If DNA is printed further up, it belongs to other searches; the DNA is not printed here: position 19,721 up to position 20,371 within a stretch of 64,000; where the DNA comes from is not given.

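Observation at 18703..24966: RND efflux operon runs directly into a BigR/SqrR-type persulfide sensor next to a persulfide dioxygenase-rhodanese fusion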

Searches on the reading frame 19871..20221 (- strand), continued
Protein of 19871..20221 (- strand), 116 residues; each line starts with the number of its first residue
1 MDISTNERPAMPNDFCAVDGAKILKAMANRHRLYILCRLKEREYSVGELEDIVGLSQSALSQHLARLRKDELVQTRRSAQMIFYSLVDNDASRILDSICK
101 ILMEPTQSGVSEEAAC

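Call 50: fold_search(model_id=the predicted structure, library=pdb)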
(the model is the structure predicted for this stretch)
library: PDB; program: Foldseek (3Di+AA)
matches with E <= 10: 1426; with E <= 0.001: 85
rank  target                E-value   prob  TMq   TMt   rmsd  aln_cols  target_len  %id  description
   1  4k2e_A                3.3e-08  1.00  0.73  0.88   1.5        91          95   45  HlyU from Vibrio cholerae N16961 (released 2014-04-30)
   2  4omz_A                5.7e-08  1.00  0.68  0.80   1.8        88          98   49  Crystal Structure of NolR from Sinorhizobium fredii (released 2014-04-16)
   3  4omz_C                7.3e-08  1.00  0.68  0.78   4.9       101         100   44  Crystal Structure of NolR from Sinorhizobium fredii (released 2014-04-16)
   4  4omy_A                7.8e-08  1.00  0.70  0.82   2.9        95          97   47  Crystal Structure of SeMet NolR from Sinorhizobium fredii in complex with oligo AT DNA (released 2014-04-16)
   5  4k2e_B                8.3e-08  1.00  0.70  0.87   1.3        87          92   48  HlyU from Vibrio cholerae N16961 (released 2014-04-30)
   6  4ooi_B                1.2e-07  1.00  0.72  0.86   1.4        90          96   47  Reduced HlyU from Vibrio cholerae N16961 (released 2014-12-31)
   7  4omz_B                1.4e-07  1.00  0.69  0.80   4.8       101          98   44  Crystal Structure of NolR from Sinorhizobium fredii (released 2014-04-16)
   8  3jth_B                2.0e-07  1.00  0.70  0.87   1.5        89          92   45  Crystal structure of a transcriptional regulator HlyU from Vibrio vulnificus CMCP6 (released 2010-03-16)
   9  6o8k                  2.2e-07  1.00  0.71  0.87   1.7        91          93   41  Crystal Structure of apo and reduced Sulfide-responsive transcriptional repressor (SqrR) from Rhodobacter capsulatus. (released 2020-04-01)
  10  4ooi_C                2.2e-07  1.00  0.70  0.85   1.5        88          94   46  Reduced HlyU from Vibrio cholerae N16961 (released 2014-12-31)
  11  3jth_A                5.6e-07  1.00  0.70  0.83   1.6        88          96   45  Crystal structure of a transcriptional regulator HlyU from Vibrio vulnificus CMCP6 (released 2010-03-16)
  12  6o8o_B                5.6e-07  1.00  0.72  0.77   3.0       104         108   40  Crystal Structure of C9S disulfide state of Sulfide-responsive transcriptional repressor (SqrR) from Rhodobacter capsu (released 2020-04-01)
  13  5znx                  6.0e-07  1.00  0.71  0.86   1.6        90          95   46  Crystal structure of CM14-treated HlyU from Vibrio vulnificus (released 2019-04-10)
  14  3pqj_A                6.0e-07  1.00  0.70  0.82   1.5        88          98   39  Crystal Structure of the transcriptional repressor BigR from Xylella fastidiosa (released 2011-06-01)
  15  6o8o_A                7.2e-07  1.00  0.70  0.83   1.8        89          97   42  Crystal Structure of C9S disulfide state of Sulfide-responsive transcriptional repressor (SqrR) from Rhodobacter capsu (released 2020-04-01)
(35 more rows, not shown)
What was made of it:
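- On Persulfide-sensing ArsR group (SqrR/BigR/HlyU, 'SSN cluster 4'): Top Foldseek hits are HlyU, NolR, SqrR, BigR, YgaV (call 50).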
